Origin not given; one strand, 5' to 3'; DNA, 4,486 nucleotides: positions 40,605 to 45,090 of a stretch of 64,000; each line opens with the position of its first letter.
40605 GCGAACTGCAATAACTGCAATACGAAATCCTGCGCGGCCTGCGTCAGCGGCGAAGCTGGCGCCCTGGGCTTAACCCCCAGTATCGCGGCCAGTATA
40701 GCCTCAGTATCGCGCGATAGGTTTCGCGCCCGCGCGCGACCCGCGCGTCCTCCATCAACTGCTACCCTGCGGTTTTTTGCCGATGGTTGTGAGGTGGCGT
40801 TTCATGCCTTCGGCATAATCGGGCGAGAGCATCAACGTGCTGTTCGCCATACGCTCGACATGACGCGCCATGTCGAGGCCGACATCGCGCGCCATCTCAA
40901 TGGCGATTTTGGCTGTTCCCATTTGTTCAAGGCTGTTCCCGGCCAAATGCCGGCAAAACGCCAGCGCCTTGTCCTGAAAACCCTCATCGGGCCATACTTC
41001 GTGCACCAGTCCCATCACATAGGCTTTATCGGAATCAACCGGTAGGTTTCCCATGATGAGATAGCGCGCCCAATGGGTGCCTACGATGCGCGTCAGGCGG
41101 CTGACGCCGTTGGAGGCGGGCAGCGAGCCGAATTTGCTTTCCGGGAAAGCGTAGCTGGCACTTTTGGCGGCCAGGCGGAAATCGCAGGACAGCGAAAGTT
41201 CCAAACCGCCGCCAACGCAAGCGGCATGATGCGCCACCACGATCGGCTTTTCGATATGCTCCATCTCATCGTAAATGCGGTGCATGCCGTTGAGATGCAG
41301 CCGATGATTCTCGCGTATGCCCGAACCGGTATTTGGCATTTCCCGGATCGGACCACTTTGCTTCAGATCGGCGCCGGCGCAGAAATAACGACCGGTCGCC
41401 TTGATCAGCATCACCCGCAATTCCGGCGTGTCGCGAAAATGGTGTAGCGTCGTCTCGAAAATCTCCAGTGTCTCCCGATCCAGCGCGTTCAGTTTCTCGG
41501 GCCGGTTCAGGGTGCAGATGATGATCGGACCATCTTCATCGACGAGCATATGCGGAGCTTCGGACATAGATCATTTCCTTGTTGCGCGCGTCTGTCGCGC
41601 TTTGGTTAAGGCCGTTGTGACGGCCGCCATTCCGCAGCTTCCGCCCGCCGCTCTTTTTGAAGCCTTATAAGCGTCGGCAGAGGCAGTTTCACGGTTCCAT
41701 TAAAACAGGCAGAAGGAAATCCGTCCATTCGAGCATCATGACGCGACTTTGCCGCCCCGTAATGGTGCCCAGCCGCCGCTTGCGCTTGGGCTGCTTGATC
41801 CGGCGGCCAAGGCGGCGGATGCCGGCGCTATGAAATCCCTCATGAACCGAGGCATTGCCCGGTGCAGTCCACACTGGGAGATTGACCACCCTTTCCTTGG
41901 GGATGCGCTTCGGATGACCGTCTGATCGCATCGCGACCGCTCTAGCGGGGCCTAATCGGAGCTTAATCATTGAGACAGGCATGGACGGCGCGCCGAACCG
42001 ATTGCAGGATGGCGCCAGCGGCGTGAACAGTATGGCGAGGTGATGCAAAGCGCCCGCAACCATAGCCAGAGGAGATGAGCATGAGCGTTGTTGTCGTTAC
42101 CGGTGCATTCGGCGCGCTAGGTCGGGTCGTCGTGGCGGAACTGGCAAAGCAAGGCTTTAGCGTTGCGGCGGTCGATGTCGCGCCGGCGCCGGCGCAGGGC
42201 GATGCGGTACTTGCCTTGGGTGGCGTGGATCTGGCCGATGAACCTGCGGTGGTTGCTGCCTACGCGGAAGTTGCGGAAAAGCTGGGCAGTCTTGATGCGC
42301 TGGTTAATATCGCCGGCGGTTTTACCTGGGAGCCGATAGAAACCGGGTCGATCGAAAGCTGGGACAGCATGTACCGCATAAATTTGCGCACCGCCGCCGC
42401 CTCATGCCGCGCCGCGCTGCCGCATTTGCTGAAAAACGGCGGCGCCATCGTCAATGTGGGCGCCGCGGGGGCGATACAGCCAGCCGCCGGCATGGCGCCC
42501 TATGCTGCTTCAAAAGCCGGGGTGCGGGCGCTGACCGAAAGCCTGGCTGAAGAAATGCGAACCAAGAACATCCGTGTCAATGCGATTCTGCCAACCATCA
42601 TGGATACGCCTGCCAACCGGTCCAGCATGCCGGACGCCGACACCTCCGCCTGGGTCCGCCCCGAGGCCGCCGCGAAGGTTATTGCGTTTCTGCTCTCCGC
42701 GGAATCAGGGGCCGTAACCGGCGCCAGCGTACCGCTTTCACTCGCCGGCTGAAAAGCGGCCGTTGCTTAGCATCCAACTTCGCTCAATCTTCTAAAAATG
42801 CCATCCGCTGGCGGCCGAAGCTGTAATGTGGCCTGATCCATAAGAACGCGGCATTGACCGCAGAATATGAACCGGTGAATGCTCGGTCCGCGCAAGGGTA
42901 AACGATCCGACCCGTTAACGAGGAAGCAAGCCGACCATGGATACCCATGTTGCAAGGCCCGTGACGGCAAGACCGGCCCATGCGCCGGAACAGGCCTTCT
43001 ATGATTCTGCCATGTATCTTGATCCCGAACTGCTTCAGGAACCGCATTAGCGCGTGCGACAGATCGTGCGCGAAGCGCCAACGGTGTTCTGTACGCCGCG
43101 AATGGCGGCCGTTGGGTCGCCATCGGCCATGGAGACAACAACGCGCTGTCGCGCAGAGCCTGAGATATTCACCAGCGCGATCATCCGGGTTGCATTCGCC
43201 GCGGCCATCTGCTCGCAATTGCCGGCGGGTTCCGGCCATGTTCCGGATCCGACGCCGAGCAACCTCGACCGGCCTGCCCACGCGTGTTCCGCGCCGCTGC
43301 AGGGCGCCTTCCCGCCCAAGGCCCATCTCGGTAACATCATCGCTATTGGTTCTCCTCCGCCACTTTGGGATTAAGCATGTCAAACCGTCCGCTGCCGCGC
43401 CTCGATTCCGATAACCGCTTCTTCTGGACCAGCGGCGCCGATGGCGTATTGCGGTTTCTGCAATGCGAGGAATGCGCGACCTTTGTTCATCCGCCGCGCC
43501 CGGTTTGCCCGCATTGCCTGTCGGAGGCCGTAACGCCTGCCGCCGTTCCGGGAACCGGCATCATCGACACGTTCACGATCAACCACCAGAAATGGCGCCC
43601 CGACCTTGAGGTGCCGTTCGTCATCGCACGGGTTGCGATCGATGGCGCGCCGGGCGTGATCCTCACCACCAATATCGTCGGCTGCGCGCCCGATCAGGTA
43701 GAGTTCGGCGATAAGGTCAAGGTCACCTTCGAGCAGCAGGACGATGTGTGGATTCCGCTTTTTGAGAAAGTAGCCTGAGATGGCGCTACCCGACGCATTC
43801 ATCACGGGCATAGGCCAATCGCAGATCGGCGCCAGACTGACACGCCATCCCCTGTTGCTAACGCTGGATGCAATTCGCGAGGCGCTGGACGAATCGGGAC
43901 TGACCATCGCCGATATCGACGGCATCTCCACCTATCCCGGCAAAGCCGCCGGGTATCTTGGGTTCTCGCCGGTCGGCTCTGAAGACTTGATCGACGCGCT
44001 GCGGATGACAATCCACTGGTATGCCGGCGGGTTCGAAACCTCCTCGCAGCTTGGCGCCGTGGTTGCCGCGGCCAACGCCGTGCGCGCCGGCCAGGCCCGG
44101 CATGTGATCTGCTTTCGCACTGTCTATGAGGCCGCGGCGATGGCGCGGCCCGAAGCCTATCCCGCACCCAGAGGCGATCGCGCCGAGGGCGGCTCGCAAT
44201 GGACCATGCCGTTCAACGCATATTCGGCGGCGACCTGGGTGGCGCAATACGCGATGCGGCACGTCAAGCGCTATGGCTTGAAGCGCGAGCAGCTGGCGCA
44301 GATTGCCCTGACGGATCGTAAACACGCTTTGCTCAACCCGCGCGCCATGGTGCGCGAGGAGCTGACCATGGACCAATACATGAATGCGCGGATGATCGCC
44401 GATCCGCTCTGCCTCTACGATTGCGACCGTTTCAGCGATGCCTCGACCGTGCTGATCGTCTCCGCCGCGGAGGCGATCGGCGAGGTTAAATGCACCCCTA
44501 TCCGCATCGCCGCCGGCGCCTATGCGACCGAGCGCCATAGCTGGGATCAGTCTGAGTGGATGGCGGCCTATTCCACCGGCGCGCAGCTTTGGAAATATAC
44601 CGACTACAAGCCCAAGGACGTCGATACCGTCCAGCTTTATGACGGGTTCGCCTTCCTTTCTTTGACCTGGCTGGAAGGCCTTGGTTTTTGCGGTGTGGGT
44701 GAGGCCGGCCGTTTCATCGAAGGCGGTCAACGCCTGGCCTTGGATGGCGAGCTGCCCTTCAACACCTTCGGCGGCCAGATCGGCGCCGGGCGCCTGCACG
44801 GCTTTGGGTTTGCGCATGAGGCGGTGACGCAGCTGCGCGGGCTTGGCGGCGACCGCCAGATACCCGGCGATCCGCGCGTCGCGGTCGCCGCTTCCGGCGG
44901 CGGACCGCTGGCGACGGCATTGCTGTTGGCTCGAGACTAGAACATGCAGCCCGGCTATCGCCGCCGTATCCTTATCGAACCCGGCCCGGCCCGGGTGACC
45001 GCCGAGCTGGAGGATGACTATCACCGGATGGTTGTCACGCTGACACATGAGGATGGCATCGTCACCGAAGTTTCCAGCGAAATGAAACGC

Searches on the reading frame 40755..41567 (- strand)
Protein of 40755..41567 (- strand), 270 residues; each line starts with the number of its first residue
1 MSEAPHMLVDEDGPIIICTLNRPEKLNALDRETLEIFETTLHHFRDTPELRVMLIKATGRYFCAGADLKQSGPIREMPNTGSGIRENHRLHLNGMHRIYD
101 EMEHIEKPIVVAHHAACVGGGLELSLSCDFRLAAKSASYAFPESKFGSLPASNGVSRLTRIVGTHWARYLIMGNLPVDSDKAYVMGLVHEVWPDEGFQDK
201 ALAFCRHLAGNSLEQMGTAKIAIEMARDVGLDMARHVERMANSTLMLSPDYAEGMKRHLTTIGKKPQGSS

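Call 5: search_protein_families(library=pfam, proteins=[window:40755-41567:-])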
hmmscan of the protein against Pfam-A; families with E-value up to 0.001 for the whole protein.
window:40755-41567:- (270 aa): 2 families
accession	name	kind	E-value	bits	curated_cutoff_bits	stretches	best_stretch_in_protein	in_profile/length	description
PF00378.25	ECH_1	-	1.2e-40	139.9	27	1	14-259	5-241/251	Enoyl-CoA hydratase/isomerase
PF16113.10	ECH_2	-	3e-25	89.9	27.2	1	17-199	3-179/335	Enoyl-CoA hydratase/isomerase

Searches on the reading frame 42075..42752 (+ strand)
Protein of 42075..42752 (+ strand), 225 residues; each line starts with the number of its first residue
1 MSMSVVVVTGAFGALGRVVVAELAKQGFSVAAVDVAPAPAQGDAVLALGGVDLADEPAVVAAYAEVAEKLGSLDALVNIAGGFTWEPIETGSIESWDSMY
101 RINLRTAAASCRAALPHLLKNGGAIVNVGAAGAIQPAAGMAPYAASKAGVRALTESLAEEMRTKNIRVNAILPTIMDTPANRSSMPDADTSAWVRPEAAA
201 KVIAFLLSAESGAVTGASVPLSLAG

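Call 59: search_protein_families(library=pfam, proteins=[window:42075-42752:+], max_evalue=0.00001)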
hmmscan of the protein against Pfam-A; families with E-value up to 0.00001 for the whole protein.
window:42075-42752:+ (225 aa): 4 families
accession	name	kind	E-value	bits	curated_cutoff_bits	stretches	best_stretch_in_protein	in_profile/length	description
PF00106.31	adh_short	-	4.6e-41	140.9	26.6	1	5-185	2-191/195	short chain dehydrogenase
PF13561.12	adh_short_C2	-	6.5e-38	131.1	27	1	14-219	7-229/236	Enoyl-(Acyl carrier protein) reductase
PF01370.27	Epimerase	-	4.9e-07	29.9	20.9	1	6-163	1-162/240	NAD dependent epimerase/dehydratase family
PF08659.16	KR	-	1.1e-06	29.2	22.6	0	5-159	2-165/180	KR domain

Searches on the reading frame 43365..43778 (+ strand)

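Call 59: search_protein_families(library=pfam, proteins=[window:43365-43778:+], max_evalue=0.00001)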
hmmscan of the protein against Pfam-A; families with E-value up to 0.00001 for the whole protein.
window:43365-43778:+ (137 aa): 2 families
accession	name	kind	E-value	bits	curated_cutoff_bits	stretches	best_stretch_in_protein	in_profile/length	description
PF01796.24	OB_ChsH2_C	-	1.5e-15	57.3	27.1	1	60-123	3-65/65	ChsH2, C-terminal OB-fold domain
PF12172.15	zf-ChsH2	-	5.7e-11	42.5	23.2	1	21-56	1-36/37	ChsH2, rubredoxin-like zinc ribbon domain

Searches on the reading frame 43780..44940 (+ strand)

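Call 59: search_protein_families(library=pfam, proteins=[window:43780-44940:+], max_evalue=0.00001)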
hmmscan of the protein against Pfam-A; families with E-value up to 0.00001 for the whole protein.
window:43780-44940:+ (386 aa): 1 family
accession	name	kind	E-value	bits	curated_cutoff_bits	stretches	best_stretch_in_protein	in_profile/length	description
PF22691.2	Thiolase_C_1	-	5.4e-27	94.7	28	1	260-380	17-137/144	Thiolase C-terminal domain-like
